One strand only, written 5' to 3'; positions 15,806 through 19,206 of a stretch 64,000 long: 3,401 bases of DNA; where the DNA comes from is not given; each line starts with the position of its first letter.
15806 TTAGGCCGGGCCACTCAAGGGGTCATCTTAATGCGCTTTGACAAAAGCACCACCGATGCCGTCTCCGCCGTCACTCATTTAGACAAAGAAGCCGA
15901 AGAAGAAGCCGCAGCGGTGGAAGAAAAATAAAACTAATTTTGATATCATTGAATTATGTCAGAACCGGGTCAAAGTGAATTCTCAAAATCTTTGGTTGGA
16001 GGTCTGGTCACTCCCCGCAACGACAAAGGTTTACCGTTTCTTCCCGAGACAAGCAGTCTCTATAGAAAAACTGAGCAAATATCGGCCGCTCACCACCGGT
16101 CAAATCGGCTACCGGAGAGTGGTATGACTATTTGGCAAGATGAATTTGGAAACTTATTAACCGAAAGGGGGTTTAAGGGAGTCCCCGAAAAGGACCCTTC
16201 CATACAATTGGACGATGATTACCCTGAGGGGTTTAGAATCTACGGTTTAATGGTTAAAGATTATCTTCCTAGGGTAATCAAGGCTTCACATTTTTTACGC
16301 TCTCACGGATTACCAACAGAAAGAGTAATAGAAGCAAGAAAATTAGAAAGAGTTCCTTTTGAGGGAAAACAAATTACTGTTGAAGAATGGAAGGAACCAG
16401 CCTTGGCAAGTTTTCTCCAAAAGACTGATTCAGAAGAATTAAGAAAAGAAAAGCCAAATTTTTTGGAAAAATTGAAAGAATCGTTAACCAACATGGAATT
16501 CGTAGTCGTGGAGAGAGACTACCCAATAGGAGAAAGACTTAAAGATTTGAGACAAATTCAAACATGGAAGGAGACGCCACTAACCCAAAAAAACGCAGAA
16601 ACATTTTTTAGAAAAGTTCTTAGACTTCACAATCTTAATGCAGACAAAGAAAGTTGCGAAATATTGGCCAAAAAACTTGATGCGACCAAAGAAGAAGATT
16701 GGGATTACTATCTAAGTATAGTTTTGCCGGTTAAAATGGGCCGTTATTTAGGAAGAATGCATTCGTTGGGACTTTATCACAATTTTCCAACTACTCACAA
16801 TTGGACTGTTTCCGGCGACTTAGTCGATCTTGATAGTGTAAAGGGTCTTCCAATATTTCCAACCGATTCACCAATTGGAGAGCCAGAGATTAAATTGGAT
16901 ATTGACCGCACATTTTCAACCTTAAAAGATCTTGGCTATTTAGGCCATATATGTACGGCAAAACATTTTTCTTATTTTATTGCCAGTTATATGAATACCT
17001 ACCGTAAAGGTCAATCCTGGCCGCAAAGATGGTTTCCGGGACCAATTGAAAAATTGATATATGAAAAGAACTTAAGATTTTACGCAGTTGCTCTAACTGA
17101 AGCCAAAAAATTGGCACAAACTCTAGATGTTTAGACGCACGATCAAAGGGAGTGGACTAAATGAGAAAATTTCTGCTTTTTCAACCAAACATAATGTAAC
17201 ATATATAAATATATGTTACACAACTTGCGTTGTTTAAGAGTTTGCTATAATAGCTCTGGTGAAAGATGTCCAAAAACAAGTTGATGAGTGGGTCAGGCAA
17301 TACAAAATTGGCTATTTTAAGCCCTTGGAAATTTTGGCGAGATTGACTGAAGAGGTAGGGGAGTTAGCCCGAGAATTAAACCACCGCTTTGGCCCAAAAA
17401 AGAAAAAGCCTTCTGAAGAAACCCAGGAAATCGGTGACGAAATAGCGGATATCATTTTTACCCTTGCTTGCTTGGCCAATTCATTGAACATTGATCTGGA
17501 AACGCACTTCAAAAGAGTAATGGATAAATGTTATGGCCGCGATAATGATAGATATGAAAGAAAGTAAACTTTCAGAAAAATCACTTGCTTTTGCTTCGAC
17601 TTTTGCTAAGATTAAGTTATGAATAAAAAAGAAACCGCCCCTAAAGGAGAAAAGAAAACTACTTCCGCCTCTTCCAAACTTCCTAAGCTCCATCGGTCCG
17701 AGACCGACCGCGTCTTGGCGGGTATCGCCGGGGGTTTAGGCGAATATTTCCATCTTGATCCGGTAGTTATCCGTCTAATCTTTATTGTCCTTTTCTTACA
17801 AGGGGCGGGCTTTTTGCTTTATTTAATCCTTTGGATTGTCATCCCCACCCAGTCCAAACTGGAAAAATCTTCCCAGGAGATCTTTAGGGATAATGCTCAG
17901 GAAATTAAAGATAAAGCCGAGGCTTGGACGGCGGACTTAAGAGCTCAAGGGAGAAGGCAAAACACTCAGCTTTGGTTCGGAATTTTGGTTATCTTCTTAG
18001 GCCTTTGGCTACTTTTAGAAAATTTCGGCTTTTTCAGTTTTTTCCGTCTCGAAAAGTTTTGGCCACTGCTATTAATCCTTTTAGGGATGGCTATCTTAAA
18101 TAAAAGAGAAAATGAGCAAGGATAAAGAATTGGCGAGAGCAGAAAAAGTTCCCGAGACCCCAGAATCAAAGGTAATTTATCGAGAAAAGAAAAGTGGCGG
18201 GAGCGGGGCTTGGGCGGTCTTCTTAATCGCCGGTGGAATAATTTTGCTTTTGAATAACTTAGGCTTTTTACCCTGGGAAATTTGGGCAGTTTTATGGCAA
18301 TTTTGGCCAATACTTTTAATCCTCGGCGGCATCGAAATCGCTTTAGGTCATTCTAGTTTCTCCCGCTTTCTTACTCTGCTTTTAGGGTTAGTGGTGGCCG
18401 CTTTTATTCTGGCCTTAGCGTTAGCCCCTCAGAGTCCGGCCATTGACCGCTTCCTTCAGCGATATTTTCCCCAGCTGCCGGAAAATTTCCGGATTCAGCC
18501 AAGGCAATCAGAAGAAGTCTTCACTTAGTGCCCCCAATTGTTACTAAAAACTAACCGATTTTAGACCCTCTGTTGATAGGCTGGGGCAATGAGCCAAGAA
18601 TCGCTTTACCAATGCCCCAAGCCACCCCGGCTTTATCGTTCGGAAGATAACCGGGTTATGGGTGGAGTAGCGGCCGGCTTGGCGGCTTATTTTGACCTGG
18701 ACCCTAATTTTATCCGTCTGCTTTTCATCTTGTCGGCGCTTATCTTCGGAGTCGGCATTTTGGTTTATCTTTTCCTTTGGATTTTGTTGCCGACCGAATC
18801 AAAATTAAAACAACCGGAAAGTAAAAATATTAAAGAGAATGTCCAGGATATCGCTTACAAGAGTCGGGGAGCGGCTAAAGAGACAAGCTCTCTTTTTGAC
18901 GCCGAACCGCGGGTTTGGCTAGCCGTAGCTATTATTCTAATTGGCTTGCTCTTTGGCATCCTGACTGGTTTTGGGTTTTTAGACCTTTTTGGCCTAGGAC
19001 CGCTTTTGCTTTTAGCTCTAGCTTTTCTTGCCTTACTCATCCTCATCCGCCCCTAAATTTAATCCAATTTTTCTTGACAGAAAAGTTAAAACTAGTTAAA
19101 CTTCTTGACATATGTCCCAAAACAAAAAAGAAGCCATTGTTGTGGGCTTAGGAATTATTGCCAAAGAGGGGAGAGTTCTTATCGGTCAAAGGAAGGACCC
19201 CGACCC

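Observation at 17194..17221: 28-bp dif-like palindrome 2.7 kb from the Xer-type recombinase, with a split second copy upstream of the EamA gene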

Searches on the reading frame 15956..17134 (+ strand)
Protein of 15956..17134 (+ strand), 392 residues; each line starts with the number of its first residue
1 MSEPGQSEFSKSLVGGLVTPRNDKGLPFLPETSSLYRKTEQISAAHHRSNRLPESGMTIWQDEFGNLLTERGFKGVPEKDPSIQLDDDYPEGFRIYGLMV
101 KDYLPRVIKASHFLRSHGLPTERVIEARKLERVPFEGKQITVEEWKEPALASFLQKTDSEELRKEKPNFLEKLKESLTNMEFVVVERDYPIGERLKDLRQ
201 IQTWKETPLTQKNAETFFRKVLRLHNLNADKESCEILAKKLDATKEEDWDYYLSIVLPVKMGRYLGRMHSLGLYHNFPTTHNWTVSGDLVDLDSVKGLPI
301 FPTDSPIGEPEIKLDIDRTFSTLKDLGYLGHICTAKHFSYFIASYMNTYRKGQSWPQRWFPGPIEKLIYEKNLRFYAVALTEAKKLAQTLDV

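Call 10: find_encoding_contigs(protein=window:15956-17134:+, flank=10000, max_places=10)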
Protein window:15956-17134:+ (392 aa): 13 contigs read that carry it; 9 places shown.
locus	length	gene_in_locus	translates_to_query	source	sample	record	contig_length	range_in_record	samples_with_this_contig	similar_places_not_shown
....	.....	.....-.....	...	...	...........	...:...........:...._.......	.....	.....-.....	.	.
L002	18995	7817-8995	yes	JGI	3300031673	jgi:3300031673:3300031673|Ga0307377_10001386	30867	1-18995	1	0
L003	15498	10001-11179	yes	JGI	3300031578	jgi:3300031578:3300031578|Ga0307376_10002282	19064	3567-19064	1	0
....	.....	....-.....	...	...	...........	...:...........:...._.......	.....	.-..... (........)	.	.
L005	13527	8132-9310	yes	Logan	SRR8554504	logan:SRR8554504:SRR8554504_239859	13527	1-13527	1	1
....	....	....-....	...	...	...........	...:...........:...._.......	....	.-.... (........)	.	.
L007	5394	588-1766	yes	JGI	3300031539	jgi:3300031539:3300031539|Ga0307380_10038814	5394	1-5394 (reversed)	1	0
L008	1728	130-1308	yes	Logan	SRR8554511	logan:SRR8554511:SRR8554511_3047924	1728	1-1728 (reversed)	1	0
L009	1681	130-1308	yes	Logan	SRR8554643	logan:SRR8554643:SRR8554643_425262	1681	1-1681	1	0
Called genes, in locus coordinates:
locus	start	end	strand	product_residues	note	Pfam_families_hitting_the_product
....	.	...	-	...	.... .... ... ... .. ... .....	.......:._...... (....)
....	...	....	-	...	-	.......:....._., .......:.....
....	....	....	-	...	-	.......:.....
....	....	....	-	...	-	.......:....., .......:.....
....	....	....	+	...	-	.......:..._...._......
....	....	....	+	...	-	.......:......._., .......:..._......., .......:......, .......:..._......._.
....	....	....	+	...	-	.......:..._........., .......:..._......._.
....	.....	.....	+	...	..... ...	-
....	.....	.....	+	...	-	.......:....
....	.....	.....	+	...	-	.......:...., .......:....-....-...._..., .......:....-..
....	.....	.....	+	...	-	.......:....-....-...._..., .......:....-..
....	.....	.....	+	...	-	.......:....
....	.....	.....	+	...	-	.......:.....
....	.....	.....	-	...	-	-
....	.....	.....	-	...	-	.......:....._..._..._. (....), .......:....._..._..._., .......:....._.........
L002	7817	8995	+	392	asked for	-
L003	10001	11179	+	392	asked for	-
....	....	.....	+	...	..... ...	-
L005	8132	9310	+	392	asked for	-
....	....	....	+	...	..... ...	-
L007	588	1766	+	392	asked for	-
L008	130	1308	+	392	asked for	-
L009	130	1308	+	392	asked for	-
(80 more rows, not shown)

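Call 11: search_protein_families(library=ncbifam, proteins=[window:15956-17134:+], max_evalue=0.001)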
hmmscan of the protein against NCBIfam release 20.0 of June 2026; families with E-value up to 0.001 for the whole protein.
window:15956-17134:+ (392 aa): 0 families

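Call 12: find_homologous_proteins(query=window:15956-17134:+)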
Query window:15956-17134:+ (392 aa): 6 proteins with E <= 0.001 among 3057 candidates.
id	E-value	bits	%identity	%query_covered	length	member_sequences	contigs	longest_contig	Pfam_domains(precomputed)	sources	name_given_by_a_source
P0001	5.6e-197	672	100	75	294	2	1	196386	-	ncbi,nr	ncbi:MAG TPA: hypothetical protein VMW04_00400 [Patescibacteria group bacterium]|nr:hypothetical pro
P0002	1.2e-108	381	50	99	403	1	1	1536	-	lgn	-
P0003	2.2e-79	285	47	80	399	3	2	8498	-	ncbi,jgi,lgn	jgi:hypothetical protein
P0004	1.0e-76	276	43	89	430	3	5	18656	-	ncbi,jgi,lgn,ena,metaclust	metaclust:\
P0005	1.7e-44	170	37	74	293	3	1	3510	-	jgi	-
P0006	3.9e-27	113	33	73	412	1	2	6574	-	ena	-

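Call 14: find_encoding_contigs(protein=P0004, flank=10000, max_places=5)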
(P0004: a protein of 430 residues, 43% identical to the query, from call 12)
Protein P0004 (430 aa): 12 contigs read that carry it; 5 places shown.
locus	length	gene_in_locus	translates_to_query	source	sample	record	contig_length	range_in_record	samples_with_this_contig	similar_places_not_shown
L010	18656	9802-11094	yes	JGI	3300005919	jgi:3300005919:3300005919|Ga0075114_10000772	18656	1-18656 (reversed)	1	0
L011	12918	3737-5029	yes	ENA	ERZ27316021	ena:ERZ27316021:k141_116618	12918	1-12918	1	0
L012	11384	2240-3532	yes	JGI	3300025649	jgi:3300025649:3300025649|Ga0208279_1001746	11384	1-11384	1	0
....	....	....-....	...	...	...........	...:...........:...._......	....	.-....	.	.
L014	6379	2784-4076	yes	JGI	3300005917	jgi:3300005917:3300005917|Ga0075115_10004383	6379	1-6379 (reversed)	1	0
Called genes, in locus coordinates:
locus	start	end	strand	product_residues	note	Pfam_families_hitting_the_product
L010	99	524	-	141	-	-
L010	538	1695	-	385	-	PF03773:ArsP_1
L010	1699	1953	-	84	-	PF13192:Thioredoxin_3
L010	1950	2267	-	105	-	PF01022:HTH_5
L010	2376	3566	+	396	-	PF00364:Biotin_lipoyl (faint), PF25917:BSH_RND, PF25919:BSH_CusB, PF25990:Beta-barrel_YknX, PF25967:RND-MFP_C, PF25975:CzcB_C (weak), PF25989:YknX_C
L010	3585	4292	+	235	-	PF00005:ABC_tran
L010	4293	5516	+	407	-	PF12704:MacB_PCD, PF02687:FtsX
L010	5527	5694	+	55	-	-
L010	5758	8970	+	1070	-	-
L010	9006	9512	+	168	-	-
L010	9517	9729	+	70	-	-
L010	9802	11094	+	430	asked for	-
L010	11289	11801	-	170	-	-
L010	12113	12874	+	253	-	PF04536:TPM_phosphatase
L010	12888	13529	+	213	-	PF04011:LemA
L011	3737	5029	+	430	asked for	-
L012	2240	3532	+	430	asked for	-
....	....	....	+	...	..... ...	-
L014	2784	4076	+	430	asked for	-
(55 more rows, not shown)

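Call 15: find_encoding_contigs(protein=P0003, flank=10000, max_places=4)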
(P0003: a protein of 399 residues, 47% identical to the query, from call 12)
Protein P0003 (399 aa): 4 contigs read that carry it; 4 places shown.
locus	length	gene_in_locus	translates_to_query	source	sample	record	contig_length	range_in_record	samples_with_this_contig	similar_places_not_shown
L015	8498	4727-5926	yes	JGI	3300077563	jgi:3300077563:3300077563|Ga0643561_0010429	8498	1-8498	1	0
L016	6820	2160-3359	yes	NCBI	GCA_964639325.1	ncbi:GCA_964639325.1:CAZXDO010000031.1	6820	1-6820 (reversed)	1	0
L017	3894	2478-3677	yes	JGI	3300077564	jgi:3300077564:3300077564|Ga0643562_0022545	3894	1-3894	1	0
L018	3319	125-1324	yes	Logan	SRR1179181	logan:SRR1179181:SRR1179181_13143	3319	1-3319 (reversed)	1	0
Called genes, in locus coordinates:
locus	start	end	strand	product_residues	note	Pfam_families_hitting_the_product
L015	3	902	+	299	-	?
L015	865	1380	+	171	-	PF05163:DinB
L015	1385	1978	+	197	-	PF08713:DNA_alkylation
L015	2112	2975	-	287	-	-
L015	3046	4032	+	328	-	-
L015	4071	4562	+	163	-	-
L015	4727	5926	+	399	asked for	-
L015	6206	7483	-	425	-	-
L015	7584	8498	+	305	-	?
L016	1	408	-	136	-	?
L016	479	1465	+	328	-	-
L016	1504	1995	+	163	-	-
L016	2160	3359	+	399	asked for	-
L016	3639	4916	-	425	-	-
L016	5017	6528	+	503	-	-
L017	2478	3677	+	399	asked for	-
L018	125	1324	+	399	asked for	-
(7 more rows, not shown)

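Call 63: search_protein_families(library=pfam, proteins=[window:15956-17134:+], max_evalue=0.01)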
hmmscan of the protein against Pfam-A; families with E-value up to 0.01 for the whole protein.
window:15956-17134:+ (392 aa): 0 families

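Call 97: predict_structure(alignment_id=A1)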
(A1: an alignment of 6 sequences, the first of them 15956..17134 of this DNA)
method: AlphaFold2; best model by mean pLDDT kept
length: 392 residues; sequences in the alignment: 6
mean_pLDDT: 69.3   pTM: 0.71
mean pLDDT of the five models: 69.3, 67.4, 63.7, 60.1, 56.2
residues with pLDDT >= 90: 31; 70-90: 214; 50-70: 59; < 50: 88
segments of 3 or more residues with pLDDT < 50: 1-57, 192-208, 284-288, 359-361, 372-374
pLDDT, mean of each block of 10 residues (from residue 1): 28 26 32 30 31 45 71 72 79 83 89 84 82 89 93 81 80 91 79 46 46 75 80 86 88 87 87 71 51 83 86 83 71 71 87 57 58 58 75 51
secondary structure, 60 per line:
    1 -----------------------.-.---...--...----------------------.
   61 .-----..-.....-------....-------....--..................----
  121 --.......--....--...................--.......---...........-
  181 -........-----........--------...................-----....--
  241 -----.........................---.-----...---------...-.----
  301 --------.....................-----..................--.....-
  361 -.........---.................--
elements in order: E70-74 E82-85 E93-96 H101-116 E123-129 E132-135 E138-141 H142-156 H159-165 H169-179 E182-189 H195-202 H211-229 H235-238 H246-270 H309-329 H335-352 H355-359 H362-370 H374-390

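Call 99: fold_search(model_id=the predicted structure, library=pdb)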
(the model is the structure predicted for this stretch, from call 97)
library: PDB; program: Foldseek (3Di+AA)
matches with E <= 10: 396; with E <= 0.001: 2
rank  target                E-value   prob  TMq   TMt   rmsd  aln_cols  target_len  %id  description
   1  6lna_B                8.9e-04  1.00  0.38  0.33  10.8       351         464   12  YdiU complex with AMPNPP and Mn2+ (released 2020-12-30)
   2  9l29                  9.3e-04  1.00  0.38  0.32  10.7       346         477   13  YdiU in complex with NAD, short soaking experiment (released 2026-01-14)
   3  6iii                  1.6e-03  1.00  0.38  0.33  10.8       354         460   12  Crystal structure of an uncharacterized protein (released 2019-10-09)
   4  9jym                  1.7e-03  1.00  0.37  0.32  10.9       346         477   12  YdiU complexed with NAD and Mn2+ (released 2026-01-14)
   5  6lna_A                2.5e-03  1.00  0.38  0.33  10.5       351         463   11  YdiU complex with AMPNPP and Mn2+ (released 2020-12-30)
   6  9jyn                  2.6e-03  1.00  0.39  0.33  10.4       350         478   12  YdiU complexed with NAD (released 2026-01-14)
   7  6k20                  3.0e-03  1.00  0.37  0.32  11.1       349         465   12  Structure of Apo YdiU (released 2020-05-13)
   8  6eac_A                9.9e-03  1.00  0.39  0.33   7.2       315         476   14  Pseudomonas syringae SelO (released 2018-10-03)
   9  6eac_C                9.9e-03  1.00  0.40  0.34   9.7       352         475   12  Pseudomonas syringae SelO (released 2018-10-03)
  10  9hw6_A                1.8e-01  0.51  0.25  0.29  12.1       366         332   12  Toxoplasma gondii GSK3b bound to LY2090314 and disulphide bonded through the C223 residue (released 2025-10-22)
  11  9hw6_D                2.5e-01  0.47  0.28  0.33  14.8       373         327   11  Toxoplasma gondii GSK3b bound to LY2090314 and disulphide bonded through the C223 residue (released 2025-10-22)
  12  6opi                  2.5e-01  0.33  0.21  0.24  14.7       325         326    9  phosphorylated ERK2 with SCH-CPD336 (released 2019-07-31)
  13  5f94_B                2.7e-01  0.33  0.19  0.21  13.8       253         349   12  Crystal structure of GSK3b in complex with Compound 15: 2-[(cyclopropylcarbonyl)amino]-N-(4-methoxypyridin-3-yl)pyridi (released 2016-02-03)
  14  9qoy_B                3.1e-01  0.15  0.18  0.25  19.6       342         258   10  Pseudomonas aeruginosa APH(3")-IIb - Wild Type (released 2026-04-08)
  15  8pt1                  3.3e-01  0.35  0.26  0.29  14.6       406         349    9  ERK2 covelently bound to RU76 cyclohexenone based inhibitor (released 2024-07-24)
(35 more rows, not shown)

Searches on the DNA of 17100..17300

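Call 84: search_rna_families(source=window, start=17100, end=17300, threshold=evalue, max_evalue=5)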
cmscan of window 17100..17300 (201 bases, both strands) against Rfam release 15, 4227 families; matches with E-value up to 5: 9.
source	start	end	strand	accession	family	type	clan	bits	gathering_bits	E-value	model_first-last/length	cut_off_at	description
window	17176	17275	-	RF02313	TtnuHACA6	Gene; snRNA; snoRNA; HACA-box;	-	22.8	100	0.12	1-131/131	no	Tetrahymena snoRNA TtnuHACA6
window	17100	17225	-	RF03118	gCoV-5UTR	Cis-reg;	CL00116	20.3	124.9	0.52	1-128/200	3'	Gammacoronavirus 5'UTR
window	17151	17243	+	RF00327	snoZ194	Gene; snRNA; snoRNA; CD-box;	-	18.2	50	1.2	1-108/108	no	Small nucleolar RNA Z194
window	17173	17243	-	RF00821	mir-249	Gene; miRNA;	-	16.2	70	0.47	1-97/97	no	mir-249 microRNA precursor family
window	17194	17221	-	RF03747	mir-4536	Gene; miRNA;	-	16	76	2.1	1-88/88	no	mir-4536 microRNA precursor family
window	17163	17256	+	RF01029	mir-649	Gene; miRNA;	-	15.6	100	2.2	1-93/93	no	mir-649 microRNA precursor family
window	17182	17232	-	RF00969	mir-556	Gene; miRNA;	-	14.7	84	4.1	19-70/88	no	mir-556 microRNA precursor family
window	17195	17220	+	RF00819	mir-246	Gene; miRNA;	-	13.9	60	2.7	22-50/72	no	mir-246 microRNA precursor family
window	17188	17220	+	RF03159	RAGATH-7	Gene; sRNA;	-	10.3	111.8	4.3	176-208/208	no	RAGATH-7 RNA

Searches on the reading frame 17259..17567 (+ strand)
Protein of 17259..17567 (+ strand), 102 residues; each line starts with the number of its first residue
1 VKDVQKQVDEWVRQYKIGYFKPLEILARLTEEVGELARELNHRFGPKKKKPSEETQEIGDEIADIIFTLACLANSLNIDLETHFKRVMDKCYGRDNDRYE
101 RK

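Call 11: search_protein_families(library=ncbifam, proteins=[window:17259-17567:+], max_evalue=0.001)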
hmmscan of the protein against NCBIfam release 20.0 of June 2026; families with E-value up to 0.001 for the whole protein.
window:17259-17567:+ (102 aa): 1 family
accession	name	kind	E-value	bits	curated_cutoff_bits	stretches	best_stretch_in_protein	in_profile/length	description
NF007113.1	PRK09562.1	equivalog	6.7e-05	22.6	208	1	10-91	144-215/251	nucleoside triphosphate pyrophosphohydrolase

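Call 27: find_homologous_proteins(query=window:17259-17567:+, max_evalue=1e-10)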
Query window:17259-17567:+ (102 aa): 5665 proteins with E <= 1e-10 among 5696 candidates; the best 120 are listed.
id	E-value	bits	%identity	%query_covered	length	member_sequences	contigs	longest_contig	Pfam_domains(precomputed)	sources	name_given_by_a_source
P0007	5.6e-60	218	95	100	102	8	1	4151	PF03819.23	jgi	-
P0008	3.5e-55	203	90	100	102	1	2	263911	PF03819.23,PF01503.23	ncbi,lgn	-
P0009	1.4e-54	201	88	100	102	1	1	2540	PF03819.23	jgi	jgi:NTP pyrophosphatase (non-canonical NTP hydrolase)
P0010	2.9e-54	200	87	100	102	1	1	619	PF03819.23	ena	-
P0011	1.3e-53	198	86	100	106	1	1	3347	PF03819.23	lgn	-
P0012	2.8e-53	196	85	100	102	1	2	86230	PF03819.23,PF01503.23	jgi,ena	jgi:NTP pyrophosphatase (non-canonical NTP hydrolase)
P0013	1.1e-52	195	84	100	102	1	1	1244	PF03819.23,PF01503.23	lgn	-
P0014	1.3e-52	194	84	100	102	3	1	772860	PF03819.23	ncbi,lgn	-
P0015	1.3e-52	194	84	100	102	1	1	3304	PF03819.23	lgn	-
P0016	1.5e-52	194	84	100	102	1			PF03819.23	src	-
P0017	1.7e-52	194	85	100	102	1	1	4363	PF03819.23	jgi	jgi:NTP pyrophosphatase (non-canonical NTP hydrolase)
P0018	2.7e-52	193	84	100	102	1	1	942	PF03819.23,PF01503.23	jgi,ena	-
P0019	2.9e-52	193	86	100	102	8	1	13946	PF03819.23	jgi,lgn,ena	-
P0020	3.8e-52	193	84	100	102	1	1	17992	PF03819.23,PF01503.23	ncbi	-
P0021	1.5e-51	191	84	100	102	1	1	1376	PF03819.23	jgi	jgi:NTP pyrophosphatase (non-canonical NTP hydrolase)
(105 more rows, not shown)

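Call 28: find_related_loci(query=window:17259-17567:+, collection=metagenome_contigs, flank=5000)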
Query window:17259-17567:+ (102 aa) in metagenome_contigs; peptide patterns used: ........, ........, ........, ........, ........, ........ (x = any residue, [..] = any of these).
417 stretches matched a pattern; 220 encode a relative of the query (tblastn E <= 1e-3); the best 80 are kept; 80 distinct loci.
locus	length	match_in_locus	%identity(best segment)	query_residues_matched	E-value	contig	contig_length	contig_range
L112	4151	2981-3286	95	1-102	1e-64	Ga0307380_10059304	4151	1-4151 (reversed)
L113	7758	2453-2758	86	1-102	8e-58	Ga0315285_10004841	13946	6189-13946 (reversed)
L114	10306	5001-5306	85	1-102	2e-56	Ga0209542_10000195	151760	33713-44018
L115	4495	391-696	83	1-102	6e-56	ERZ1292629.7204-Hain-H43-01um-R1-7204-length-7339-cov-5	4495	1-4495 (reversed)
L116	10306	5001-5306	81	1-102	2e-55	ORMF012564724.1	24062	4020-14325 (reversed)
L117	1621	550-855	81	1-102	2e-57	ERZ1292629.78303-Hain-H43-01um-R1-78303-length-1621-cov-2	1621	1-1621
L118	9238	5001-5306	83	1-102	5e-55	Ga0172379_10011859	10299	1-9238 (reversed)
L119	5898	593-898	80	1-102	2e-54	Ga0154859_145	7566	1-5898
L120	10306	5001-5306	80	1-102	4e-54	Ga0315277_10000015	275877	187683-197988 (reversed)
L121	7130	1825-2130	79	1-102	4e-54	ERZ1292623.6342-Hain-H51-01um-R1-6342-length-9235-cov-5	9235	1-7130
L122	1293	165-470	79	1-102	4e-56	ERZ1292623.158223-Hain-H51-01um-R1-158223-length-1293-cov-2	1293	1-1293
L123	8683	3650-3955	82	1-102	5e-54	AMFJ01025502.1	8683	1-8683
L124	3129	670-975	78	1-102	4e-53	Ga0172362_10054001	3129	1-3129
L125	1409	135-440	76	1-102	7e-55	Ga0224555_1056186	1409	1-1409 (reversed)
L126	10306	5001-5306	76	1-102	7e-53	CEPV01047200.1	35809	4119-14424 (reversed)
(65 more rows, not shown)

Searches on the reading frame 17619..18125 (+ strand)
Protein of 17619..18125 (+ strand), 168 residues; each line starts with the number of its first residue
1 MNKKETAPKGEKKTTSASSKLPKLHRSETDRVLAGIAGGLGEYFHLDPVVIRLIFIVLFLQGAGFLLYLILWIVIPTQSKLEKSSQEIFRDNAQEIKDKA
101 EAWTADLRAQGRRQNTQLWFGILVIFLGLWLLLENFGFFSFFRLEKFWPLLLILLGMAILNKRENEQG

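Call 11: search_protein_families(library=ncbifam, proteins=[window:17619-18125:+], max_evalue=0.001)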
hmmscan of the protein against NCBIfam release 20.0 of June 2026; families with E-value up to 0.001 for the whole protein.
window:17619-18125:+ (168 aa): 1 family
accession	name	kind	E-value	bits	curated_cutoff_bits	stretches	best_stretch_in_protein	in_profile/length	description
TIGR02978.1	phageshock_pspC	equivalog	1.2e-10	41.3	104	1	23-118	3-100/121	envelope stress response membrane protein PspC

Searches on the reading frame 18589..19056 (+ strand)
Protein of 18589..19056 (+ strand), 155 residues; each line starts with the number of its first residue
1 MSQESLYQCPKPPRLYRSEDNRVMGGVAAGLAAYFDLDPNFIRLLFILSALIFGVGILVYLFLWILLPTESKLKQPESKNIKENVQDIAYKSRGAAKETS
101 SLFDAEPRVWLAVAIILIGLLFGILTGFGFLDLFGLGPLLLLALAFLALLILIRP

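Call 11: search_protein_families(library=ncbifam, proteins=[window:18589-19056:+], max_evalue=0.001)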
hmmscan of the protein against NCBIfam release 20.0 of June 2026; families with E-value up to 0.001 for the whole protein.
window:18589-19056:+ (155 aa): 2 families
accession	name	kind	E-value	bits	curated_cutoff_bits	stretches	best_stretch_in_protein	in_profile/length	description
TIGR02978.1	phageshock_pspC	equivalog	2.6e-13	49.9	104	1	14-87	3-78/121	envelope stress response membrane protein PspC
NF007973.0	PRK10697.1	equivalog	2.6e-08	33.8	136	1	14-81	9-79/119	envelope stress response membrane protein PspC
